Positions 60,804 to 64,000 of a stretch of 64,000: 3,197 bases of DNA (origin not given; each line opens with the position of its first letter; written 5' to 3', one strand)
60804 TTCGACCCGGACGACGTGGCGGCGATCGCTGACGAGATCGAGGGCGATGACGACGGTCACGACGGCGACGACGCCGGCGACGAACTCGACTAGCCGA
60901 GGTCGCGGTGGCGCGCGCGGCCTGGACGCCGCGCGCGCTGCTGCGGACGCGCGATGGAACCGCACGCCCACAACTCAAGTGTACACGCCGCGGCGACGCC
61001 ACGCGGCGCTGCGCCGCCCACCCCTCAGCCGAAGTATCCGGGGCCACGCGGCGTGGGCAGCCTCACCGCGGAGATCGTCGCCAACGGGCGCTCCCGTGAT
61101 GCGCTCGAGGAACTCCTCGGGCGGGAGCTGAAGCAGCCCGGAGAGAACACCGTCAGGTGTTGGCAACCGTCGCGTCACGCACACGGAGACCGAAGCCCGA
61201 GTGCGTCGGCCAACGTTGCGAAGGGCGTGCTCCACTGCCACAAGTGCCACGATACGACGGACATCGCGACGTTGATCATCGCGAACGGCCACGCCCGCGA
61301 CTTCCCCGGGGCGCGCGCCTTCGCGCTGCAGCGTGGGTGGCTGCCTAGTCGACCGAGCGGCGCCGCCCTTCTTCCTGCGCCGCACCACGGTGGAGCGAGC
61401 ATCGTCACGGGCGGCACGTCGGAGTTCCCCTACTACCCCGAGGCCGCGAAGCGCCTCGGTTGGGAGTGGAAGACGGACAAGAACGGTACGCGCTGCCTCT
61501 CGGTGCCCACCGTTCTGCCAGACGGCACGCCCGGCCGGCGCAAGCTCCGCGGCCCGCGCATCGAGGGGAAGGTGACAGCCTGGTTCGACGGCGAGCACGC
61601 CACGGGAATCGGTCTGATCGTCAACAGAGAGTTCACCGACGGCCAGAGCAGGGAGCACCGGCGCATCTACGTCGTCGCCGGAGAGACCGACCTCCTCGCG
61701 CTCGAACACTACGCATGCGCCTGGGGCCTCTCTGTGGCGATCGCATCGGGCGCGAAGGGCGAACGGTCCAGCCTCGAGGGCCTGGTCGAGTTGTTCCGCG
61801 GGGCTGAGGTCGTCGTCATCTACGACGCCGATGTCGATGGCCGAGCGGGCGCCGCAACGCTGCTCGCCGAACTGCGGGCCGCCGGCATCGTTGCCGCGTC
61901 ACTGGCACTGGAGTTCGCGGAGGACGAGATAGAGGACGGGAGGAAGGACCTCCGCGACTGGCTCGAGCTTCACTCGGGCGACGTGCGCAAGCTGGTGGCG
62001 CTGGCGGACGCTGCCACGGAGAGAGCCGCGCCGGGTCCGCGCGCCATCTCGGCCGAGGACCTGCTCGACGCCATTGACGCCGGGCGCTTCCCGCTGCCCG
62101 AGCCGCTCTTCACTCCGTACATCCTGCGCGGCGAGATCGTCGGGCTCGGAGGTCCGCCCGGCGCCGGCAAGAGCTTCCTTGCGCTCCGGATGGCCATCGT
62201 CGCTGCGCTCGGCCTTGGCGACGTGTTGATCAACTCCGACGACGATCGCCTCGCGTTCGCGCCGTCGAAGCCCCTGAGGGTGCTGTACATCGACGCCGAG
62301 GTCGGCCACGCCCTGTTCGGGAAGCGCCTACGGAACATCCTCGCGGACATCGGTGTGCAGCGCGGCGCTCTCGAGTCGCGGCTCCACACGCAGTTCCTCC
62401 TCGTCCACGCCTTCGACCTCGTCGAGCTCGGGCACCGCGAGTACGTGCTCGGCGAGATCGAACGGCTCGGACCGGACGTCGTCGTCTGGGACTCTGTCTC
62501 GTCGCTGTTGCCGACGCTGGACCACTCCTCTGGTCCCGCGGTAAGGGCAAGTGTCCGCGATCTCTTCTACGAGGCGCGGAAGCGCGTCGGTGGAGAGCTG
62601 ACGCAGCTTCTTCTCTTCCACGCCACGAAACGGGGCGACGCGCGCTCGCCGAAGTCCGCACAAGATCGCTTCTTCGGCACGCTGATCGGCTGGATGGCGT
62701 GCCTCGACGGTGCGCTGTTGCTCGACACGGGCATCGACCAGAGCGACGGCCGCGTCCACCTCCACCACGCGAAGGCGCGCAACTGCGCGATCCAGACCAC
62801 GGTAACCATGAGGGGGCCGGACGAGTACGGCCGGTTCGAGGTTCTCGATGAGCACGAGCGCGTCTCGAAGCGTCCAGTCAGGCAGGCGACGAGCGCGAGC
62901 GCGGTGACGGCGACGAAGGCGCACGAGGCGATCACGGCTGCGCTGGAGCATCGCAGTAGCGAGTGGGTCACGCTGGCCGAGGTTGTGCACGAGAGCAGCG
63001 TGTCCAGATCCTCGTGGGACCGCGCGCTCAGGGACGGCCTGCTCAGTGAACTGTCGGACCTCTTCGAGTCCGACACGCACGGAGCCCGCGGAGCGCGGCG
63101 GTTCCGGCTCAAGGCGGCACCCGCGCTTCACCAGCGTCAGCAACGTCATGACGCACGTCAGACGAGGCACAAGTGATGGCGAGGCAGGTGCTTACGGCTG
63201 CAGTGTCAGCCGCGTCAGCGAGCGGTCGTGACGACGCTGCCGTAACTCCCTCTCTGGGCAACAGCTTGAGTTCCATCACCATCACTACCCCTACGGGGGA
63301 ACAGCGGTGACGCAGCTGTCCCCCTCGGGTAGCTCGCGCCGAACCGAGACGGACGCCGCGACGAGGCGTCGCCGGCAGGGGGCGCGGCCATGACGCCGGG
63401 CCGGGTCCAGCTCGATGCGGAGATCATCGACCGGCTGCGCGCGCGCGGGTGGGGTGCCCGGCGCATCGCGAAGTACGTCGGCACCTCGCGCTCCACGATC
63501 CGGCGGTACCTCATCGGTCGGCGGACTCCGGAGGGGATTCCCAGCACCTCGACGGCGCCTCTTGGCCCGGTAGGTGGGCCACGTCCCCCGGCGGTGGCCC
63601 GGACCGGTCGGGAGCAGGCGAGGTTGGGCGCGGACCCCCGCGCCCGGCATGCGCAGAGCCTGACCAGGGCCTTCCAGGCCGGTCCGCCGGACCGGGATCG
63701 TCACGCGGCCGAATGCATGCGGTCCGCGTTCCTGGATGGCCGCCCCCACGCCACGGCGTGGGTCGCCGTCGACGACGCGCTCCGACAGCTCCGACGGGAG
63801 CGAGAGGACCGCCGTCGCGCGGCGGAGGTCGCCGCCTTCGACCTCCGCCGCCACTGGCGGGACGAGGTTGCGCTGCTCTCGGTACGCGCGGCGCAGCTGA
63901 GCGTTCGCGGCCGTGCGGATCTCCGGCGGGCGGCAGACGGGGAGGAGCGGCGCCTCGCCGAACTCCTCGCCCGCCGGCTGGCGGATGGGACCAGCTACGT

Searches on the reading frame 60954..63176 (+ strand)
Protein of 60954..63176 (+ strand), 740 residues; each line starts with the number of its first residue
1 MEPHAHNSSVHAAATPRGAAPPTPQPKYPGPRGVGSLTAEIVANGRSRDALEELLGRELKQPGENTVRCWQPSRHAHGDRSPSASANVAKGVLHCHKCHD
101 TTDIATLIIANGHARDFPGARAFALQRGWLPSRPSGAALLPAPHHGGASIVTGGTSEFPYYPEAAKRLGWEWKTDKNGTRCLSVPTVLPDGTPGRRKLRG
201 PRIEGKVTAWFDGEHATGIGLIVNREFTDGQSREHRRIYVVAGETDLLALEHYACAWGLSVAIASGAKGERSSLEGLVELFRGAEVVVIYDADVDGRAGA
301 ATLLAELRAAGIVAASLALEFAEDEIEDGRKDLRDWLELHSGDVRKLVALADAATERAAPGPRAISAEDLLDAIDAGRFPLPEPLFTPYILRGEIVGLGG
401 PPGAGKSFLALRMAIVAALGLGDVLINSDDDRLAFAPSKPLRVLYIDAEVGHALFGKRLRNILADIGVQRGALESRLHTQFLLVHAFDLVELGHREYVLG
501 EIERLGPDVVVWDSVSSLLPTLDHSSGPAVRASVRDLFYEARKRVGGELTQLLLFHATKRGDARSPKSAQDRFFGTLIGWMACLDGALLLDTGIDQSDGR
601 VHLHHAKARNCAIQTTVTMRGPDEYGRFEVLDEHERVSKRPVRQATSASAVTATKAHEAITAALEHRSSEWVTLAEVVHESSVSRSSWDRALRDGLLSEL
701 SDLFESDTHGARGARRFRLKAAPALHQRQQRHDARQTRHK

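Call 13: search_protein_families(library=pfam, proteins=[window:60954-63176:+], max_evalue=0.01)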
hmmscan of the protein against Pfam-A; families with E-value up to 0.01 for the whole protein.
window:60954-63176:+ (740 aa): 3 families
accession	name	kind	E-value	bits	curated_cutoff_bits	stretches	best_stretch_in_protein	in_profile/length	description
PF13481.12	AAA_25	-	5.2e-15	56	27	1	369-561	9-194/195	AAA domain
PF13662.12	Toprim_4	-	0.0038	17.8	25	1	237-313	2-80/85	Toprim domain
PF00239.26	Resolvase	-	0.0078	16.8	23.3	0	249-318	22-100/145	Resolvase, N terminal domain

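Call 75: search_protein_families(library=padloc, proteins=[window:60954-63176:+], max_evalue=0.001)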
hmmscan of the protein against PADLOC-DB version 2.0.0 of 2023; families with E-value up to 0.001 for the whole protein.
window:60954-63176:+ (740 aa): 0 families

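Call 76: search_protein_families(library=ncbifam, proteins=[window:60954-63176:+], max_evalue=0.001)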
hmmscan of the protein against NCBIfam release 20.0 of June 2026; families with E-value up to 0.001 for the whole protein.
window:60954-63176:+ (740 aa): 1 family
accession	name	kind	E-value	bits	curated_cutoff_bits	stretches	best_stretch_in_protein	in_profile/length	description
TIGR01391.1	dnaG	equivalog_domain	0.00071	18.5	283.6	0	231-324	252-340/414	DNA primase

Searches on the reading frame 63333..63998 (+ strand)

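Call 67: search_protein_families(library=pfam, proteins=[window:63333-63998:+], max_evalue=0.01)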
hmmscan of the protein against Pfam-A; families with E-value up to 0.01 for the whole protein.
window:63333-63998:+ (222 aa): 8 families
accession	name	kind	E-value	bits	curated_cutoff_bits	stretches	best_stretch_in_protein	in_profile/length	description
PF13384.12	HTH_23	-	0.0001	22.4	24.6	1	30-60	9-38/50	Homeodomain-like domain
PF13936.12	HTH_38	-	0.00011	22.3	27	1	30-58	11-39/44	Helix-turn-helix domain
PF13560.12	HTH_31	-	0.00069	20.3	27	1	36-66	10-42/64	Helix-turn-helix domain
PF02796.21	HTH_7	-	0.00079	19.9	23.8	1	34-60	16-42/45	Helix-turn-helix domain of resolvase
PF13551.12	HTH_29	-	0.0014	19.1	28.1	1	35-60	7-33/64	Winged helix-turn helix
PF01381.28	HTH_3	-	0.0021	18.5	23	1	36-66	6-36/55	Helix-turn-helix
PF07506.17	RepB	-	0.0045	17.5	30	0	30-69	12-50/185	RepB plasmid partitioning protein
PF09339.16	HTH_IclR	-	0.0049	17.1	22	0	37-60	16-39/52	IclR helix-turn-helix domain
